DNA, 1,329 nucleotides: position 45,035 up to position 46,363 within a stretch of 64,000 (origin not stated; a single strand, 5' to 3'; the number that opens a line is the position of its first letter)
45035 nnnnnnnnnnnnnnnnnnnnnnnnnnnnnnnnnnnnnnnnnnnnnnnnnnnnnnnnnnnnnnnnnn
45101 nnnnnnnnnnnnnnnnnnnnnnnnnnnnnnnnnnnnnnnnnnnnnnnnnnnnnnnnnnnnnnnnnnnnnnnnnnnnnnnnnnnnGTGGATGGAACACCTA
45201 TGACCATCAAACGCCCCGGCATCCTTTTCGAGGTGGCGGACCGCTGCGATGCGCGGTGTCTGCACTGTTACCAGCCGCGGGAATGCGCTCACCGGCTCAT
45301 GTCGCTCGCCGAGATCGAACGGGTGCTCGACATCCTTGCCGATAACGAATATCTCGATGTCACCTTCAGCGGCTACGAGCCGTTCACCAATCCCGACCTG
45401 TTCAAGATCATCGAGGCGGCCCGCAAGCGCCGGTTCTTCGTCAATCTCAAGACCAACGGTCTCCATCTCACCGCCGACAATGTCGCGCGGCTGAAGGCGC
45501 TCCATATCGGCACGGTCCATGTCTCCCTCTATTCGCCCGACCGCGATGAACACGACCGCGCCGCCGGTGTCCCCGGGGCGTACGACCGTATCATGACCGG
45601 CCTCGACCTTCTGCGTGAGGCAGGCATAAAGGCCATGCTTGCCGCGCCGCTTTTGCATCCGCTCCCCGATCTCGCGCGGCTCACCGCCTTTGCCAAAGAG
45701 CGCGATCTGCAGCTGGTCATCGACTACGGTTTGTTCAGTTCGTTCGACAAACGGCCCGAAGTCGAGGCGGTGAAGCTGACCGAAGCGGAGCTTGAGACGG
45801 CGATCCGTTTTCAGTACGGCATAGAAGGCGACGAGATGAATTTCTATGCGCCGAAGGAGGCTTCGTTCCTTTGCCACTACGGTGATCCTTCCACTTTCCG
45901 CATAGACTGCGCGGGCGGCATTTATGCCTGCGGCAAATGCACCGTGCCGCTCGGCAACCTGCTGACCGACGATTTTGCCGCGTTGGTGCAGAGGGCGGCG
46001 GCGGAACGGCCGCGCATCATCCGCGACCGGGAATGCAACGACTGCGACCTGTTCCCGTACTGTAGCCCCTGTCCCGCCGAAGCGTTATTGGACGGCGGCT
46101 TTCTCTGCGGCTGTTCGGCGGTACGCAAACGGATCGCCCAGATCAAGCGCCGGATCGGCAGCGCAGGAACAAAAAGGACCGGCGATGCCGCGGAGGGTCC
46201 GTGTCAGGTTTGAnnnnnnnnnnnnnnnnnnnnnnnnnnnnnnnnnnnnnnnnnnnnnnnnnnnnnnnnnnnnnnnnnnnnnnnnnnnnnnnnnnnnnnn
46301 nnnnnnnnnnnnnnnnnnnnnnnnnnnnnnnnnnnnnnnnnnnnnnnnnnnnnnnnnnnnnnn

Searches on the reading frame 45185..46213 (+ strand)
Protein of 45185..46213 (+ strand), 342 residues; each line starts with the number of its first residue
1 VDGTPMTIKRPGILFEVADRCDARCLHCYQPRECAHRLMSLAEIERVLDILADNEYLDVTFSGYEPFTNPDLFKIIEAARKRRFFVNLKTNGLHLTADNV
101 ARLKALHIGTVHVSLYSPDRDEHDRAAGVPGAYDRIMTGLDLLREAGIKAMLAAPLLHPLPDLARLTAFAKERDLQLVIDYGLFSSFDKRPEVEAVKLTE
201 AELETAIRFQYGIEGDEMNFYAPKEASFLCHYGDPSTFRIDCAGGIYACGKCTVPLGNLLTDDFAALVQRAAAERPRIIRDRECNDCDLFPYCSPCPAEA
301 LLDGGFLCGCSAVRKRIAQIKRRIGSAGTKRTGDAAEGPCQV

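Call 9: search_protein_families(library=pfam, proteins=[window:45185-46213:+], max_evalue=0.01)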
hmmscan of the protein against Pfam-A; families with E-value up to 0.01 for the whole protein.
window:45185-46213:+ (342 aa): 2 families
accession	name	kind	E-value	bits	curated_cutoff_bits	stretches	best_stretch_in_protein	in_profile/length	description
PF04055.27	Radical_SAM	-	4e-23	82.8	29.5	1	17-152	3-146/166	Radical SAM superfamily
PF13353.11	Fer4_12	-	0.004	17.9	22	1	19-84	13-82/137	4Fe-4S single cluster domain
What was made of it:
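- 45200..46213 (+): Radical SAM / SPASM-type maturase, 337 aa. Pfam Radical_SAM E=4e-23 (call 9).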

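Call 10: search_protein_families(library=ncbifam, proteins=[window:45185-46213:+], max_evalue=0.01)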
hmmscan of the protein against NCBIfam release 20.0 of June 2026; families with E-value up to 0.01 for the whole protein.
window:45185-46213:+ (342 aa): 63 families (the best 25 are shown)
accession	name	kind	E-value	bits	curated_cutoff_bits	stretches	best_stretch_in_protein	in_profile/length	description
TIGR04340.1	rSAM_ACGX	hypoth_equivalog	3e-21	76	400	2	15-152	7-150/341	radical SAM/SPASM domain protein, ACGX system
TIGR04546.1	rSAM_ahbC_deAc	equivalog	3.9e-20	72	650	1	9-152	37-181/390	12,18-didecarboxysiroheme deacetylase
TIGR04051.1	rSAM_NirJ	equivalog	4.6e-20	71.9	515.45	1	11-157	2-149/354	heme d1 biosynthesis radical SAM protein NirJ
TIGR04545.1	rSAM_ahbD_hemeb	equivalog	5e-20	72.2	500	1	14-150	3-141/339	heme b synthase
TIGR04303.1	GeoRSP_rSAM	equivalog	7.8e-19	68.4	400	1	13-172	7-166/325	GeoRSP system radical SAM/SPASM protein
TIGR04055.1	rSAM_NirJ2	equivalog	1.4e-17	64.3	500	1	16-154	5-144/326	putative heme d1 biosynthesis radical SAM protein NirJ2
TIGR04082.1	rSAM_for_selen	equivalog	2.5e-17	62.8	350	2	16-152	204-340/516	thio(seleno)oxazole modification radical SAM maturase SbtM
TIGR04054.1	rSAM_NirJ1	equivalog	4e-17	61.9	650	1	9-151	34-177/387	putative heme d1 biosynthesis radical SAM protein NirJ1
TIGR02109.1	PQQ_syn_pqqE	equivalog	9.3e-17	61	381.35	1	12-152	8-150/358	pyrroloquinoline quinone biosynthesis protein PqqE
TIGR04347.1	pseudo_SAM_Halo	equivalog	1.7e-16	60.5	525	1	9-153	36-181/390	TIGR04347 family pseudo-SAM/SPASM protein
TIGR02666.1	moaA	equivalog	8.2e-16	57.9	284.05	1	17-151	16-159/336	GTP 3',8-cyclase MoaA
NF045574.1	sacti_mat_StsB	exception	6.8e-15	54.9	625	1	14-152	99-237/466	StsB family radical SAM/SPASM domain sactipeptide maturase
TIGR03977.1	rSAM_pair_HxsC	equivalog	6.9e-15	54.7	267.9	1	17-152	31-171/292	His-Xaa-Ser system radical SAM maturase HxsC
TIGR04133.1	rSAM_w_lipo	hypoth_equivalog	3.3e-14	52.6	425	2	13-143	26-160/350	TIGR04133 family radical SAM/SPASM protein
TIGR04250.1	SCM_rSAM_ScmE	equivalog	1.5e-13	50.4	400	1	15-152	7-146/358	SynChlorMet cassette radical SAM/SPASM protein ScmE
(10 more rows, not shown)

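Call 12: find_encoding_contigs(protein=window:45185-46213:+, flank=10000, max_places=6)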
Protein window:45185-46213:+ (342 aa): no gene with exactly this product is on record in the collection.

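Call 13: find_homologous_proteins(query=window:45185-46213:+)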
Query window:45185-46213:+ (342 aa): 23 proteins with E <= 0.001 among 8000 candidates.
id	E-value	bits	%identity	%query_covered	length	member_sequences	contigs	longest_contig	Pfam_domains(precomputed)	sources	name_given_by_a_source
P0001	3.9e-228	774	100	99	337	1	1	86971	PF04055.28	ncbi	-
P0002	1.4e-196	671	85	99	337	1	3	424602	PF04055.28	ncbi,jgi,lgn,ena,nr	ncbi:MAG TPA: radical SAM protein [bacterium]|nr:radical SAM protein [bacterium]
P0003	6.6e-193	659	85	98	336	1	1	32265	PF04055.28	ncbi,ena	-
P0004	6.2e-191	652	83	99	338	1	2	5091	PF04055.28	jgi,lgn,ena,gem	-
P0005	5.8e-187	639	81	99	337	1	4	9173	PF04055.28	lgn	-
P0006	3.1e-170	584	75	98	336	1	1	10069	PF04055.28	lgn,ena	-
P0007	7.9e-167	573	73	98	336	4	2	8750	PF04055.28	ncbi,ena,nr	ncbi:MAG TPA: radical SAM protein [bacterium]|nr:radical SAM protein [bacterium]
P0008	1.1e-165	569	73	98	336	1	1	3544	PF04055.28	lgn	-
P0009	9.3e-160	550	71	98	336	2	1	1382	PF04055.28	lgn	-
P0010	3.8e-119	416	55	97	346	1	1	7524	PF04055.28,PF13353.12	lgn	-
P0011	2.0e-21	95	29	92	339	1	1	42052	PF13186.12,PF04055.28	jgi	-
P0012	8.6e-8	50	37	25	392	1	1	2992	PF04055.28,PF13353.12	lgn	-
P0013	5.5e-7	47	24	46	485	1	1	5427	PF13186.12,PF04055.28,PF13353.12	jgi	jgi:radical SAM protein with 4Fe4S-binding SPASM domain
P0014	9.8e-7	47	32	45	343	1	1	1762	PF13186.12,PF04055.28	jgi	jgi:radical SAM protein with 4Fe4S-binding SPASM domain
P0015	2.6e-6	45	27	89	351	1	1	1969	PF13186.12,PF04055.28,PF13353.12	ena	-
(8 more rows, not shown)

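Call 14: find_encoding_contigs(protein=P0002, flank=10000, max_places=3)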
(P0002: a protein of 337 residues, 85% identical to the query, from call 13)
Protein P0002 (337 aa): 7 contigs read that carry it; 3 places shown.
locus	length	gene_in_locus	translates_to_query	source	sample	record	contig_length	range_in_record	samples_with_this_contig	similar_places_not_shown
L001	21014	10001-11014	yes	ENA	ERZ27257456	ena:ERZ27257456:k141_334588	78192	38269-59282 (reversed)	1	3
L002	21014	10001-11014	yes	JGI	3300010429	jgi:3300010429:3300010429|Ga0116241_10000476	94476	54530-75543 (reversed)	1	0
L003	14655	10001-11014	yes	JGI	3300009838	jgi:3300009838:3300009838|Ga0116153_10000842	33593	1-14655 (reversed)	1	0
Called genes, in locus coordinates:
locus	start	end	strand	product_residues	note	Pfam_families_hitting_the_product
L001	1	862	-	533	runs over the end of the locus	PF07690:MFS_1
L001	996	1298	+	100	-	PF05402:PqqD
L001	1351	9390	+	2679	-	PF13750:Big_3_3 (faint), PF19077:Big_13 (weak), PF24421:Ig_J (faint), PF19077:Big_13, PF07495:Y_Y_Y (weak), PF19077:Big_13 (weak), PF01839:FG-GAP (faint), PF13517:FG-GAP_3 (weak)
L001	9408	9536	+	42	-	-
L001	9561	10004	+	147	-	-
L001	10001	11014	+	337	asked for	PF04055:Radical_SAM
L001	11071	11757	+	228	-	PF27840:ScmC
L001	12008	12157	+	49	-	-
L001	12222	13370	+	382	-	PF00072:Response_reg, PF07730:HisKA_3, PF02518:HATPase_c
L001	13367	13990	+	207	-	PF00072:Response_reg, PF00196:GerE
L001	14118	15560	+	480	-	PF01839:FG-GAP, PF01839:FG-GAP, PF13517:FG-GAP_3 (weak), PF01839:FG-GAP (weak), PF13517:FG-GAP_3 (weak), PF01839:FG-GAP, PF01839:FG-GAP, PF01839:FG-GAP, +6 more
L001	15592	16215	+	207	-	PF00072:Response_reg, PF00196:GerE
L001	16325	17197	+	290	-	PF13185:GAF_2, PF01590:GAF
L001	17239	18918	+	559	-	PF00702:Hydrolase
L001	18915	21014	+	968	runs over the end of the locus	PF07694:5TM-5TMR_LYT, PF00989:PAS (faint), PF08448:PAS_4, PF13188:PAS_8 (weak), PF13426:PAS_9, PF00512:HisKA (faint), PF02518:HATPase_c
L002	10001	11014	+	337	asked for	PF04055:Radical_SAM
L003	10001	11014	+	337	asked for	PF04055:Radical_SAM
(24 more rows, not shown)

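Call 15: find_encoding_contigs(protein=P0003, flank=10000, max_places=3)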
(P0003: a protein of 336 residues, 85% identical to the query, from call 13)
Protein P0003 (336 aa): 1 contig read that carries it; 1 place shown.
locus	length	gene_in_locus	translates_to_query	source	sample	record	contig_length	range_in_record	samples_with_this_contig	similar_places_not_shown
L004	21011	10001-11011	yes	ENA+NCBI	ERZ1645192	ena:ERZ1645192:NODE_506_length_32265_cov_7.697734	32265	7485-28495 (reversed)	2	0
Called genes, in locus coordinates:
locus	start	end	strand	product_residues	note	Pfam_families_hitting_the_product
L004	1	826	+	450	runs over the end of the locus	-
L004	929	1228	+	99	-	PF05402:PqqD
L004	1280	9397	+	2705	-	PF13750:Big_3_3 (faint), PF07495:Y_Y_Y (faint), PF19077:Big_13, PF01839:FG-GAP (faint), PF13517:FG-GAP_3 (weak)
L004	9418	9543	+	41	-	-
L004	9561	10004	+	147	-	PF00717:Peptidase_S24 (weak)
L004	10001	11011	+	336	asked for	PF04055:Radical_SAM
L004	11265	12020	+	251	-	PF27840:ScmC (weak)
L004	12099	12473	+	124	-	PF07238:PilZ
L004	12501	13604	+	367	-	PF13353:Fer4_12 (weak), PF04055:Radical_SAM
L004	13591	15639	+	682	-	-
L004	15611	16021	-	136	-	PF04138:GtrA_DPMS_TM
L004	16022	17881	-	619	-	PF13522:GATase_6, PF13537:GATase_7, PF00733:Asn_synthase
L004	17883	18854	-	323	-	PF00535:Glycos_transf_2, PF10111:Glyco_tranf_2_2 (weak), PF13641:Glyco_tranf_2_3 (weak)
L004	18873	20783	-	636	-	PF08439:Peptidase_M3_N, PF01432:Peptidase_M3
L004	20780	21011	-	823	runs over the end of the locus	PF03176:MMPL, PF00873:ACR_tran, PF03176:MMPL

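Call 16: find_encoding_contigs(protein=P0001, flank=10000, max_places=2)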
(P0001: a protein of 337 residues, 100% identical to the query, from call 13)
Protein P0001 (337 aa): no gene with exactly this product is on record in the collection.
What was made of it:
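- Tried and rejected: Exact-sequence look-ups of the rSAM protein with two alternative starts found nothing (calls 12, 16).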

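Call 17: find_encoding_contigs(protein=P0010, flank=10000, max_places=3)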
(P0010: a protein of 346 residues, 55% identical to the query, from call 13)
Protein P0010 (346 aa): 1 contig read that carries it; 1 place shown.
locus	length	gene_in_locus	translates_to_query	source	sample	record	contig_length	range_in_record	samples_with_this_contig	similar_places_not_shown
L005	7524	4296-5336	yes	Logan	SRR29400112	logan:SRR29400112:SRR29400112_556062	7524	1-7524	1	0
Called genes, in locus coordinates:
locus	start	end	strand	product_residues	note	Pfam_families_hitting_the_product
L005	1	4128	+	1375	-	?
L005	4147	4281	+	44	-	-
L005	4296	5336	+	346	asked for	PF04055:Radical_SAM, PF13353:Fer4_12 (weak)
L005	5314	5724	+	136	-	-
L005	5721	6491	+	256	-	PF27840:ScmC (weak)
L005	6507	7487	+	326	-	PF14907:NTP_transf_5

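Call 18: find_encoding_contigs(protein=P0006, flank=10000, max_places=3)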
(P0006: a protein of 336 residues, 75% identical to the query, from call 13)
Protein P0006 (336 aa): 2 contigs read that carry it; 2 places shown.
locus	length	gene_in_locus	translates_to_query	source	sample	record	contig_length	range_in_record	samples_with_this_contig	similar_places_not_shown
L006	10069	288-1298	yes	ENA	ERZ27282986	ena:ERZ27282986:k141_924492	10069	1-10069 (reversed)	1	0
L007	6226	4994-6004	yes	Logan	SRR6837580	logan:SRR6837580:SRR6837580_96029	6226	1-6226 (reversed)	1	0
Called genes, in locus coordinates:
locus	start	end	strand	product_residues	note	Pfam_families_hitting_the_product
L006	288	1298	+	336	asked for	PF04055:Radical_SAM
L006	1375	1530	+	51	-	-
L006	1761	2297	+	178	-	PF27840:ScmC (weak)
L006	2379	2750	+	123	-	PF07238:PilZ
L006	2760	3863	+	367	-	PF13353:Fer4_12 (weak), PF04055:Radical_SAM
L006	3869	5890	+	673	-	-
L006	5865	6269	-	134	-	PF04138:GtrA_DPMS_TM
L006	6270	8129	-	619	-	PF13522:GATase_6, PF13537:GATase_7, PF00733:Asn_synthase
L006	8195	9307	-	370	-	PF17761:DUF1016_N, PF06250:YhcG_C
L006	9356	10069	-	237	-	?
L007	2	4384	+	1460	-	?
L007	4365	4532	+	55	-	-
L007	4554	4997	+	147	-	-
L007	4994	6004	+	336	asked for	PF04055:Radical_SAM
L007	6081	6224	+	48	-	?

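Call 19: find_encoding_contigs(protein=P0007, flank=10000, max_places=3)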
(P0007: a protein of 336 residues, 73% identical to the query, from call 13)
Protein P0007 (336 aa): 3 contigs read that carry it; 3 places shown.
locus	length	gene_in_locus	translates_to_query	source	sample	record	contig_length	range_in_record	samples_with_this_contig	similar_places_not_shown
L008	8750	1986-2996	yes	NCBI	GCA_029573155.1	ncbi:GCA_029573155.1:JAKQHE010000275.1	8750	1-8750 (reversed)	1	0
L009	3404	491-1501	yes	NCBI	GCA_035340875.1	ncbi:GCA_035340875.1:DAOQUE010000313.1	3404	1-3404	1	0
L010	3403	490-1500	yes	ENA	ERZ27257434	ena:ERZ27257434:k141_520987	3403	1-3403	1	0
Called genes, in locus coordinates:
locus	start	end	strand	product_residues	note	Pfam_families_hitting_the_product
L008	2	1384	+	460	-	?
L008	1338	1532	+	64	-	-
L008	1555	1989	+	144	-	PF00717:Peptidase_S24 (weak)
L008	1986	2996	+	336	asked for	PF04055:Radical_SAM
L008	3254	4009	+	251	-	PF27840:ScmC (weak)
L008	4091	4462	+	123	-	PF07238:PilZ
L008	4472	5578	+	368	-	PF13353:Fer4_12 (weak), PF04055:Radical_SAM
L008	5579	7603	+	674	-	-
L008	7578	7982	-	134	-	PF04138:GtrA_DPMS_TM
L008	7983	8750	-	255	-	?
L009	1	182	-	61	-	?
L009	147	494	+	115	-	-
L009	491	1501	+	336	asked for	PF04055:Radical_SAM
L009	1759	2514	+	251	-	PF27840:ScmC (weak)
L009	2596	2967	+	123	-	PF07238:PilZ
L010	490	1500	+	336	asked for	PF04055:Radical_SAM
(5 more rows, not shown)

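Call 20: find_encoding_contigs(protein=P0011, flank=10000, max_places=2)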
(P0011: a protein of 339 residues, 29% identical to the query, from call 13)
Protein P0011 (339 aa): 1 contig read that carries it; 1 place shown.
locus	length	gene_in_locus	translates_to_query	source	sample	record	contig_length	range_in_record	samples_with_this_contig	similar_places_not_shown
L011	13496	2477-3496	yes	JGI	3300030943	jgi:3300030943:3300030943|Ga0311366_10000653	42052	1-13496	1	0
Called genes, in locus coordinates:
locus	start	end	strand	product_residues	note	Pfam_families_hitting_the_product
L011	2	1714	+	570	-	?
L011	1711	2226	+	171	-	PF27840:ScmC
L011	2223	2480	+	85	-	PF05402:PqqD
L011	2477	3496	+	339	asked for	PF04055:Radical_SAM, PF13186:SPASM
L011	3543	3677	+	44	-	-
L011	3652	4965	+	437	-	PF14907:NTP_transf_5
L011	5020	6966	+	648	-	PF02706:Wzz, PF13807:GNVR, PF01656:CbiA (weak), PF13614:AAA_31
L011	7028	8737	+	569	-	PF02465:FliD_N, PF07195:FliD_C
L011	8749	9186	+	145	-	PF02561:FliS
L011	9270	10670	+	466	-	PF04932:Wzy_C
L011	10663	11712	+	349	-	PF01073:3Beta_HSD (weak), PF01370:Epimerase, PF02719:Polysacc_synt_2, PF04321:RmlD_sub_bind, PF16363:GDP_Man_Dehyd, PF07993:NAD_binding_4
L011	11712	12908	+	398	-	PF01266:DAO (weak), PF01593:Amino_oxidase, PF12831:FAD_oxidored (weak), PF13450:NAD_binding_8, PF03275:GLF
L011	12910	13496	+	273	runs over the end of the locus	PF01061:ABC2_membrane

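Call 39: find_related_loci(query=A3, collection=metagenome_contigs, flank=10000)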
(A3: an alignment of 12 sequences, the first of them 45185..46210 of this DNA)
Query A3 (342 aa) in metagenome_contigs; peptide patterns used: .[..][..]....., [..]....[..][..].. (x = any residue, [..] = any of these).
456 stretches matched a pattern; 305 encode a relative of the query (tblastn E <= 1e-3); the best 80 are kept; 80 distinct loci.
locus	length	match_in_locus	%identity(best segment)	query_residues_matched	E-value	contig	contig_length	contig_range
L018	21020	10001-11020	85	3-342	0e+0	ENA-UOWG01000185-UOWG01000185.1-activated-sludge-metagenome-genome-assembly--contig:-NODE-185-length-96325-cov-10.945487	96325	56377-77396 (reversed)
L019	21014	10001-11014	85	3-341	0e+0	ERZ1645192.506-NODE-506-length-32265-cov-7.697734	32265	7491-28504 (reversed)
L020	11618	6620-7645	83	2-342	0e+0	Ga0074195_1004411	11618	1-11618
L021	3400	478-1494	73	2-341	5e-178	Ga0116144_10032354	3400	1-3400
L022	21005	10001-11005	73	6-341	3e-166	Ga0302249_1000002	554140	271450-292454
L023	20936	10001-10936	32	15-324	2e-48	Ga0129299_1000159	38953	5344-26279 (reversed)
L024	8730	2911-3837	33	13-321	1e-39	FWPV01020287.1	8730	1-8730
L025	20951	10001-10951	32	13-324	3e-37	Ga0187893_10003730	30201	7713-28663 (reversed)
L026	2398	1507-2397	33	13-309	2e-36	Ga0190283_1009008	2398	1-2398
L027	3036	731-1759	30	9-325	4e-33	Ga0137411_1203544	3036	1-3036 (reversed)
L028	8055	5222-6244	29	9-325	9e-33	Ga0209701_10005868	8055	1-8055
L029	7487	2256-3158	33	20-311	9e-33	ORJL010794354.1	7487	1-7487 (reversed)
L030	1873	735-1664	31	13-311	2e-32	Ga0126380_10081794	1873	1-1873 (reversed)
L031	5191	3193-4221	30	9-325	3e-32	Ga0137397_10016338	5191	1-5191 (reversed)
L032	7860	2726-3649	28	3-306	6e-31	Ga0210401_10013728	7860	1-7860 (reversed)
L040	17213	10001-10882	30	20-304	3e-27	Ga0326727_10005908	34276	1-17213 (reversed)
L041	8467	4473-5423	28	6-306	2e-27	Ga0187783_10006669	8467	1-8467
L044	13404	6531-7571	25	1-338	4e-26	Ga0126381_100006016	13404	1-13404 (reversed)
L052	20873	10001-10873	29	20-304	2e-24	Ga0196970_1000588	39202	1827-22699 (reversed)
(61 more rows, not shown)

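Call 47: search_protein_families(library=pfam, proteins=[L029:3383-7369:+, L040:4694-7498:+, L044:1560-4040:+, L052:4946-7429:+, L011:2-1711:+, L041:494-2635:+, L025:11351-13681:+, L052:11116-12912:+], max_evalue=0.001)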
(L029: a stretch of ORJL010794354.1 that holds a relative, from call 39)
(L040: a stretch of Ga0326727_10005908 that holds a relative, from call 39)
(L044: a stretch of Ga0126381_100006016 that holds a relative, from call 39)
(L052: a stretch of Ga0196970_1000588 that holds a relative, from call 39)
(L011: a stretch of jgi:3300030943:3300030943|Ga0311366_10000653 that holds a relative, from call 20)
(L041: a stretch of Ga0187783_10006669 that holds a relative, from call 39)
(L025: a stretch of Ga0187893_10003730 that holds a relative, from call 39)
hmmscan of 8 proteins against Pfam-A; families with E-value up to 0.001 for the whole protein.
L029:3383-7369:+ (1329 aa): 1 family
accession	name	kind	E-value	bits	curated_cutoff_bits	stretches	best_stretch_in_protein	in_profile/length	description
PF18887.5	MBG_3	-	4.7e-18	65.5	25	1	657-727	3-71/72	MBG domain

L040:4694-7498:+ (935 aa): 5 families
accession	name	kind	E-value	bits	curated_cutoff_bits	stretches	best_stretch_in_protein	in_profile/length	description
PF00953.26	Glycos_transf_4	-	6.4e-36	124.2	27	1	92-234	5-154/160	Glycosyl transferase family 4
PF13579.12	Glyco_trans_4_4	-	4.1e-14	53.7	29.7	1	509-676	8-158/158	Glycosyl transferase 4-like domain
PF00534.26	Glycos_transf_1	-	1.1e-09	38.5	26.4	1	685-843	9-164/172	Glycosyl transferases group 1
PF13439.12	Glyco_transf_4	-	6.3e-08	33.3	28.5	1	508-677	8-166/170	Glycosyltransferase Family 4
PF13692.12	Glyco_trans_1_4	-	5.3e-07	30.4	27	1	693-835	3-140/142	Glycosyl transferases group 1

L044:1560-4040:+ (827 aa): 0 families

L052:4946-7429:+ (828 aa): 6 families
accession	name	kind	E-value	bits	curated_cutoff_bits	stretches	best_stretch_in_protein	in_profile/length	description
PF00593.30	TonB_dep_Rec_b-barrel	-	8e-51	174.7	27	1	354-797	6-436/436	TonB dependent receptor-like, beta-barrel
PF07715.20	Plug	-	5.2e-21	75.6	23.9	1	191-287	2-107/107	TonB-dependent Receptor Plug Domain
PF13620.12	CarboxypepD_reg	-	4.2e-17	62.7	32.3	1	81-159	1-81/82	Carboxypeptidase regulatory-like domain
PF13715.12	CarbopepD_reg_2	-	1.4e-09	38.3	32.2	1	82-160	1-77/88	CarboxypepD_reg-like domain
PF25183.1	OMP_b-brl_4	-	2.4e-09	36.6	30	1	461-585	273-406/838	Outer membrane beta barrel domain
PF10677.15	DUF2490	-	0.00068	19.8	29.8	0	689-807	38-133/186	Protein of unknown function (DUF2490)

L011:2-1711:+ (570 aa): 1 family
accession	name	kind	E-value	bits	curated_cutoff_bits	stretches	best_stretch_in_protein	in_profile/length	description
PF01364.23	Peptidase_C25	-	4.3e-67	227.4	23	1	1-340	36-373/374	Peptidase family C25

L041:494-2635:+ (714 aa): 0 families

L025:11351-13681:+ (777 aa): 4 families
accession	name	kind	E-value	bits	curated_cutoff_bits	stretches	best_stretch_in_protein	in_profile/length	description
PF13360.13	PQQ_2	-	1.3e-12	48.3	27.6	2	459-656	34-204/233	Outer membrane protein assembly factor BamB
PF13570.13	Beta-prop_ACSF4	-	3.3e-12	46.9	133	1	385-498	84-184/329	Beta-alanine-activating enzyme, beta-propeller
PF24517.2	CBM96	-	2.1e-07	31.3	26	1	61-152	6-95/164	Carbohydrate-binding module family 96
PF06848.17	Disaggr_repeat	-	1.2e-05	25.5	33.9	1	66-191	2-125/179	Disaggregatase related repeat domain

L052:11116-12912:+ (599 aa): 0 families

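Call 55: search_protein_families(library=ncbifam, proteins=[L044:1560-4040:+, L044:4172-4792:+], max_evalue=10)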
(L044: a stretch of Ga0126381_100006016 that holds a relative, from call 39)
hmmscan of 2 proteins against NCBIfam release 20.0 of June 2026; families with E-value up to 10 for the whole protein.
L044:1560-4040:+ (827 aa): 0 families

L044:4172-4792:+ (207 aa): 4 families
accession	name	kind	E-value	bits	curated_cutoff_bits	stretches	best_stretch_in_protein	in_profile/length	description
TIGR02228.1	sigpep_I_arch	equivalog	1e-09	38.5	51.85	1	54-151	31-136/158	signal peptidase I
TIGR02227.1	sigpep_I_bact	equivalog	5.7e-05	23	47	1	51-120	17-91/162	signal peptidase I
TIGR02754.1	sod_Ni_protease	equivalog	0.0009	19.7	63.25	1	58-90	2-36/90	nickel-type superoxide dismutase maturation protease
NF046067.1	SigPepSipWBacil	equivalog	0.0019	17.8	190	1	59-122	43-112/189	signal peptidase I SipW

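Call 95: search_protein_families(library=pfam, proteins=[L023:11448-12200:+, L023:12256-13899:+, L023:13820-14812:+, L023:15146-16015:+, L023:82-1641:-, L004:13591-15639:+, L004:12501-13604:+], max_evalue=0.0001)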
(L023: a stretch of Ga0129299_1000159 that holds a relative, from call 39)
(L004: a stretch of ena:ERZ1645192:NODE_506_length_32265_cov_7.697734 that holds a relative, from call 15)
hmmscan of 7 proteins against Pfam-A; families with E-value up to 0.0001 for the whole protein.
L023:11448-12200:+ (250 aa): 1 family
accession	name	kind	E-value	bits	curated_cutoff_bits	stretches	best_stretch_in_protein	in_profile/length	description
PF00239.26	Resolvase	-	8.1e-06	26.4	23.3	1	13-108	10-104/145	Resolvase, N terminal domain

L023:12256-13899:+ (547 aa): 2 families
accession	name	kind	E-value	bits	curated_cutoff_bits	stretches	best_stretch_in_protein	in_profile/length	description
PF00702.32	Hydrolase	-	7.8e-15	56.2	26.4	1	240-441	10-191/191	haloacid dehalogenase-like hydrolase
PF00122.25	E1-E2_ATPase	-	6.6e-11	42.5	28.1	1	125-215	93-181/181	E1-E2 ATPase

L023:13820-14812:+ (330 aa): 0 families

L023:15146-16015:+ (289 aa): 2 families
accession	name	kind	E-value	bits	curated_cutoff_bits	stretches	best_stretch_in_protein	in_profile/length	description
PF00990.26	GGDEF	-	2.3e-50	170.9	23.8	1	126-282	3-161/161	Diguanylate cyclase, GGDEF domain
PF01590.32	GAF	-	1.3e-05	26.2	22.4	1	22-111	39-133/133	GAF domain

L023:82-1641:- (519 aa): 1 family
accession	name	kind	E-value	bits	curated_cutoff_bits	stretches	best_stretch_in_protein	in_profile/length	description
PF00221.24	Lyase_aromatic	-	1.9e-194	647.1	27.3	1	22-482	1-466/466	Aromatic amino acid lyase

L004:13591-15639:+ (682 aa): 0 families

L004:12501-13604:+ (367 aa): 2 families
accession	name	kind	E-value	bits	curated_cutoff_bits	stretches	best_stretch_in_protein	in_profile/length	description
PF04055.27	Radical_SAM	-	6e-23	82.3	29.5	1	112-265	4-165/166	Radical SAM superfamily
PF13353.11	Fer4_12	-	4.8e-06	27.3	22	1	104-205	5-109/137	4Fe-4S single cluster domain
